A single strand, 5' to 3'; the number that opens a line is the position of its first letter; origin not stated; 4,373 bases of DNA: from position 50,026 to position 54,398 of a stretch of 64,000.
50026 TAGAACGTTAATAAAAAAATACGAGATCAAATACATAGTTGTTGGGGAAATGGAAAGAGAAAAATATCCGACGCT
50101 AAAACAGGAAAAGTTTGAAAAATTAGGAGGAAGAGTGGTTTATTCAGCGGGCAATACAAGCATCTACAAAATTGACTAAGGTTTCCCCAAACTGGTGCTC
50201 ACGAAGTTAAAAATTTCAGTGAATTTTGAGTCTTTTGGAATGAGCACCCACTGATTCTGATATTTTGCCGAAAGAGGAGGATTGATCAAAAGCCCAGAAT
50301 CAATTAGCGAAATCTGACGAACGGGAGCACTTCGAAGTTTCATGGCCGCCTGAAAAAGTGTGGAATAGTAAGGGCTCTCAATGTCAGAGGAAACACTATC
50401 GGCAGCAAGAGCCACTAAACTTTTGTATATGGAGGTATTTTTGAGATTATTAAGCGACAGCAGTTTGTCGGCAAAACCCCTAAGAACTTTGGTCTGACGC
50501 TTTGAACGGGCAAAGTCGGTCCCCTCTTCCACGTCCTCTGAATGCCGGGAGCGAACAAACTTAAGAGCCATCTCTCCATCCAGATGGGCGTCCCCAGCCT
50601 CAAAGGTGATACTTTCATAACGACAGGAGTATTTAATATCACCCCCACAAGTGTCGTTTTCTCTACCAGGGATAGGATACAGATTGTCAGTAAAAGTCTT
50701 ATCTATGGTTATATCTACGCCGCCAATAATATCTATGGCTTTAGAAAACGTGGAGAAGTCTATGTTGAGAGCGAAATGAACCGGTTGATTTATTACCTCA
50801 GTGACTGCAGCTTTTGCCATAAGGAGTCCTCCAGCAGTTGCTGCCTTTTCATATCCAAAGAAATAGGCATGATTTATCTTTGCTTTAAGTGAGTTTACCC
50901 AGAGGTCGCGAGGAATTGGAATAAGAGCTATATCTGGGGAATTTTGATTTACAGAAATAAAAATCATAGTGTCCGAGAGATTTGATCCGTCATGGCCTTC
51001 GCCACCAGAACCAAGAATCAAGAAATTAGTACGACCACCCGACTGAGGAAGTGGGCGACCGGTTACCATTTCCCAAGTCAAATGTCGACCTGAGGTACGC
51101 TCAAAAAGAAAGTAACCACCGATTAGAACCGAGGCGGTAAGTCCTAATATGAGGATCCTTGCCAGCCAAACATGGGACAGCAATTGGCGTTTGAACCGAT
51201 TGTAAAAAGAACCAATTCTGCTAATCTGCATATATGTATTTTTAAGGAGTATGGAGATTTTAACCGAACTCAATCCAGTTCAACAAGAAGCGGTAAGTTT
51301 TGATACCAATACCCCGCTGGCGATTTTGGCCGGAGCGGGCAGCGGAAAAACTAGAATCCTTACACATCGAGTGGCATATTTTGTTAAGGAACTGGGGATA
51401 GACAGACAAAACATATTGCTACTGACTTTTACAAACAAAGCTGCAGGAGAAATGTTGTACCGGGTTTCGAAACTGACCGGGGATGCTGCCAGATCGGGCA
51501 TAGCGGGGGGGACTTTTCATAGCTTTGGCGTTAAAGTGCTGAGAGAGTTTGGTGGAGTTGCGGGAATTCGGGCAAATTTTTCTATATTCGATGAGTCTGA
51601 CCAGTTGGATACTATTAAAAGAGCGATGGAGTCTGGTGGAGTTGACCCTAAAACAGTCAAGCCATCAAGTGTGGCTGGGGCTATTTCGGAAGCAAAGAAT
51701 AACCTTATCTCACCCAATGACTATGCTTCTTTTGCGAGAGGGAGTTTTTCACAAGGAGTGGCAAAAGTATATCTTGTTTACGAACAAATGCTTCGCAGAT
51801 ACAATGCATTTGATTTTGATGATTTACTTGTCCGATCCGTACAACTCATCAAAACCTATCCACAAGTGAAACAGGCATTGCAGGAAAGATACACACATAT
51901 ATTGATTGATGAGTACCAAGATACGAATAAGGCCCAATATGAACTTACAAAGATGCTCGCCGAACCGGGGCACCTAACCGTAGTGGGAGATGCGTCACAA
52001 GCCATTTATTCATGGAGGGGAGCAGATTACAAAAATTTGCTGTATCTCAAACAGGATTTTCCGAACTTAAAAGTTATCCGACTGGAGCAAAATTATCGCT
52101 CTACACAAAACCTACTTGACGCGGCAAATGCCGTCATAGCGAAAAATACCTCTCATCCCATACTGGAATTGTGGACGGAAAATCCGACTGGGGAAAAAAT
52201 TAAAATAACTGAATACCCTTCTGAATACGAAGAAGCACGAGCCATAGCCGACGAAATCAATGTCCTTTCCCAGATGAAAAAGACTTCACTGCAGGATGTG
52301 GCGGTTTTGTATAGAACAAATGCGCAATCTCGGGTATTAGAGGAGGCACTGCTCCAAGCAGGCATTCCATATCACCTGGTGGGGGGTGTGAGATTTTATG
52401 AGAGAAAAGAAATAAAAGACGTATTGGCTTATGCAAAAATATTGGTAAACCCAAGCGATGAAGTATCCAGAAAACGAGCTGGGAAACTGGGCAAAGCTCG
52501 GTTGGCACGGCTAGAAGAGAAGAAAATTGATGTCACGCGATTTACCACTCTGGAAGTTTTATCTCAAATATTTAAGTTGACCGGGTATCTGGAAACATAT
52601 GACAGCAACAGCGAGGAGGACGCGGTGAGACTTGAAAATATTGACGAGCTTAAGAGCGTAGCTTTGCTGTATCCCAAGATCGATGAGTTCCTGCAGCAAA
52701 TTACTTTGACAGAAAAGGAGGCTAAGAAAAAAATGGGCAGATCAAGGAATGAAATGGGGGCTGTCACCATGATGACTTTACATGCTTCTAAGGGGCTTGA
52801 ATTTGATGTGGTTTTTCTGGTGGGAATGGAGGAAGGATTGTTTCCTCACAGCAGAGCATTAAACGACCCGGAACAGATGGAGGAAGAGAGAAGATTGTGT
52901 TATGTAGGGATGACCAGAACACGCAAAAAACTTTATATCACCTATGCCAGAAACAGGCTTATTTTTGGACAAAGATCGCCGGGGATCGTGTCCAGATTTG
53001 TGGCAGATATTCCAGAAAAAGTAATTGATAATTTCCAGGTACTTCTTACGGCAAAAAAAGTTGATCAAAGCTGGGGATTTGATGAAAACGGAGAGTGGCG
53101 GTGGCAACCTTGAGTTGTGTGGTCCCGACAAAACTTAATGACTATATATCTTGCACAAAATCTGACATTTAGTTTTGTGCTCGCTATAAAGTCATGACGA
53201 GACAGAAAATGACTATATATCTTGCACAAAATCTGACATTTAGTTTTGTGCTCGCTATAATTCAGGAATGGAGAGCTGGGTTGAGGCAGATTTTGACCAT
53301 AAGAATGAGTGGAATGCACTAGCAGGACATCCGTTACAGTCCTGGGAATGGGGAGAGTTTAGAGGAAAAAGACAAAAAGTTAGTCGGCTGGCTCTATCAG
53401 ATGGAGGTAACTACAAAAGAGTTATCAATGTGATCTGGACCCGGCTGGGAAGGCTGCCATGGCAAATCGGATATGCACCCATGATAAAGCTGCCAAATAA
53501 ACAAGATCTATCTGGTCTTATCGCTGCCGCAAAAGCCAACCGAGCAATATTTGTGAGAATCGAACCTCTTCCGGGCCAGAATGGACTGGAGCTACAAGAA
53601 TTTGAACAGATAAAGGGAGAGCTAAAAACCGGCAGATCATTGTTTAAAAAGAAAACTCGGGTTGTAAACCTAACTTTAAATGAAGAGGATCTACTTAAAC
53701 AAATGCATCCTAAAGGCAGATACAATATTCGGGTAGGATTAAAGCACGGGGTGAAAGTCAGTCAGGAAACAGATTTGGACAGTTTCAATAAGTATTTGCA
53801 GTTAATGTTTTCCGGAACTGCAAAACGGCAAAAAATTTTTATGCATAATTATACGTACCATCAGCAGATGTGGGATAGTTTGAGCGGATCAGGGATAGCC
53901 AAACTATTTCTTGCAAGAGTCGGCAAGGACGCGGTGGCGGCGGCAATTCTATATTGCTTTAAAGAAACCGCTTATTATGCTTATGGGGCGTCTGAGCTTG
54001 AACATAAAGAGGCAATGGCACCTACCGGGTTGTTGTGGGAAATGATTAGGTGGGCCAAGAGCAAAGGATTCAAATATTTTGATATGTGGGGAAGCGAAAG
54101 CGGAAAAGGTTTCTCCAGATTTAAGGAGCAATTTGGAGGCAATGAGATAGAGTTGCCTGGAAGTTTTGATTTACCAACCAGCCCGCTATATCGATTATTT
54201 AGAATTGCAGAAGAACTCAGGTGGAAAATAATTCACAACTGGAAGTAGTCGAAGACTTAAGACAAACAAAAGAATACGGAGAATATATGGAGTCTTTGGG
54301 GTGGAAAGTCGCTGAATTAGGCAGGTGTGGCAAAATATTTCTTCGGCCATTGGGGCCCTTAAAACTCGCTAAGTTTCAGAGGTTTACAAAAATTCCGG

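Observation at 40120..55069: A 15-kb cell-envelope island. It holds orphan PilN/PilO, an LPESG-anchored Thr/Pro-rich surface protein, HAD, GT4, three GT-C-like membrane transferases, LCP and tandem FemAB.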

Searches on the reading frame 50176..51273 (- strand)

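Call 4: search_protein_families(library=pfam, proteins=[window:50176-51273:-], max_evalue=0.01)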
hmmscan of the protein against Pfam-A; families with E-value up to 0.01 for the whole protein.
window:50176-51273:- (365 aa): 1 family
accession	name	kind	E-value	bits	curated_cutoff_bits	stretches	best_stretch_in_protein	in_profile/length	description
PF03816.19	LytR_cpsA_psr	-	4.4e-27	95.5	24.6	1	100-271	2-148/150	LytR_cpsA_psr family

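Call 5: search_protein_families(library=ncbifam, proteins=[window:50176-51273:-], max_evalue=0.01)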
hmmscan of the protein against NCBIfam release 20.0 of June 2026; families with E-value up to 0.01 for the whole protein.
window:50176-51273:- (365 aa): 4 families
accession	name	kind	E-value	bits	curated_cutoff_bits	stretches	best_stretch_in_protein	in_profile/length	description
TIGR00350.1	lytR_cpsA_psr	domain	6.3e-23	81.7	62.3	1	99-271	2-150/152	LCP family glycopolymer transferase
NF006897.1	PRK09379.1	equivalog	3.6e-21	75.7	441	2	85-197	63-170/298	polyisoprenyl-teichoic acid--peptidoglycan teichoic acid transferase TagU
NF051849.1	LCP_trans_Cps2A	equivalog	3.8e-16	59.3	650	2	214-303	331-414/477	LCP family glycopolymer transferase CpsA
NF047591.1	ligase_LytR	equivalog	1.8e-14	53.8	450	1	98-299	78-260/336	glycopolymer--peptidoglycan transferase LytR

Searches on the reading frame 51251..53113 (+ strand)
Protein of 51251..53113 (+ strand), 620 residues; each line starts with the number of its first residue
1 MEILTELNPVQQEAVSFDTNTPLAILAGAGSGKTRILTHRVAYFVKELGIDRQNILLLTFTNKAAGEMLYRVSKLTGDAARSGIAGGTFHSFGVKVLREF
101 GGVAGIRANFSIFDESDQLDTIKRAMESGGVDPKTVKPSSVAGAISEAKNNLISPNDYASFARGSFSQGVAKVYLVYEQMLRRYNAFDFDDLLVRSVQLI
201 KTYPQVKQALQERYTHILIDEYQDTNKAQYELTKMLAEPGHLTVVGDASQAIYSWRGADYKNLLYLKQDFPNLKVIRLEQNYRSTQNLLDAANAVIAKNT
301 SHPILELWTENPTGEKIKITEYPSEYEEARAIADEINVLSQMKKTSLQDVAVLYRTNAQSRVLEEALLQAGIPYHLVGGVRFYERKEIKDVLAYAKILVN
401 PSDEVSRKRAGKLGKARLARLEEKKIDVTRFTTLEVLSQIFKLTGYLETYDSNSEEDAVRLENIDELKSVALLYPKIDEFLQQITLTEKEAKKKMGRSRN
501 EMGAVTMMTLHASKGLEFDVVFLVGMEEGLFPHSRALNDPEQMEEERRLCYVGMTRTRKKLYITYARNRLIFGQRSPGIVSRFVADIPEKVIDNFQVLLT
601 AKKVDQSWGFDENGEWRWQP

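Call 9: search_protein_families(library=pfam, proteins=[window:51251-53113:+], max_evalue=0.001)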
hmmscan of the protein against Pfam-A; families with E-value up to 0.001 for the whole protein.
window:51251-53113:+ (620 aa): 6 families
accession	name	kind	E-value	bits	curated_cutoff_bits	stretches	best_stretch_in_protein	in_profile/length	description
PF00580.27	UvrD-helicase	-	2.7e-81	273.7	23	1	7-271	1-271/271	UvrD/REP helicase N-terminal domain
PF13361.12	UvrD_C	-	1.4e-69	235.6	25.6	2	276-412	1-136/350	UvrD-like helicase C-terminal domain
PF13245.12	AAA_19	-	3.7e-22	79.4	25.1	1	11-254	1-132/134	AAA domain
PF13538.12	UvrD_C_2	-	2e-10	40.8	27.4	1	506-563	3-51/52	UvrD-like helicase C-terminal domain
PF01443.25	Viral_helicase1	-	5.1e-07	30.2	21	0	490-563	170-226/228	Viral superfamily 1 RNA helicase core domain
PF13604.12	AAA_30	-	2.6e-05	24.5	27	0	7-121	2-102/191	AAA domain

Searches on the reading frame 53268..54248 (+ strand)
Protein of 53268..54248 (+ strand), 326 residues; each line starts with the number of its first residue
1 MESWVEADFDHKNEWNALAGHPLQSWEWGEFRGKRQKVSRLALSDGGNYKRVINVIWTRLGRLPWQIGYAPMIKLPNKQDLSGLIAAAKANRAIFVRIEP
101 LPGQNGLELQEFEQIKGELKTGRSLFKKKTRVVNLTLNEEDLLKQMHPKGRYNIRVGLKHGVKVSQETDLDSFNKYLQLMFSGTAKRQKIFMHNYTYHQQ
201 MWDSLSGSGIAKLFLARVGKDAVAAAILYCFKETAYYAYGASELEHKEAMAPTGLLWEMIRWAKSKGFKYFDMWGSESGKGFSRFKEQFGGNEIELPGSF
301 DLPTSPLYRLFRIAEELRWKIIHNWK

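Call 4: search_protein_families(library=pfam, proteins=[window:53268-54248:+], max_evalue=0.01)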
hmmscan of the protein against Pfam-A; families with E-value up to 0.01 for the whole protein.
window:53268-54248:+ (326 aa): 2 families
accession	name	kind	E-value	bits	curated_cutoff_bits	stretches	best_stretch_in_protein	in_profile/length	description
PF02388.22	FemAB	-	3.7e-28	98.9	24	2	220-315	304-405/406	FemAB family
PF13480.13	Acetyltransf_6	-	8.2e-14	52.4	22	1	151-277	4-138/143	Acetyltransferase (GNAT) domain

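Call 5: search_protein_families(library=ncbifam, proteins=[window:53268-54248:+], max_evalue=0.01)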
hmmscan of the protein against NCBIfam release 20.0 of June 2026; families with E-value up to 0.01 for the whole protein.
window:53268-54248:+ (326 aa): 2 families
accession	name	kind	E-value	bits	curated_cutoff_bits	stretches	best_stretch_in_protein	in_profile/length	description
TIGR03019.1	pepcterm_femAB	equivalog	5.6e-13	48.6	260.35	1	128-294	118-279/330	FemAB family XrtA/PEP-CTERM system-associated protein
NF047883.1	UAcmpLyAlTFemX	equivalog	9.3e-11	41.6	500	1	145-279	166-298/337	UDP-N-acetylmuramoylpentapeptide-lysine N(6)-alanyltransferase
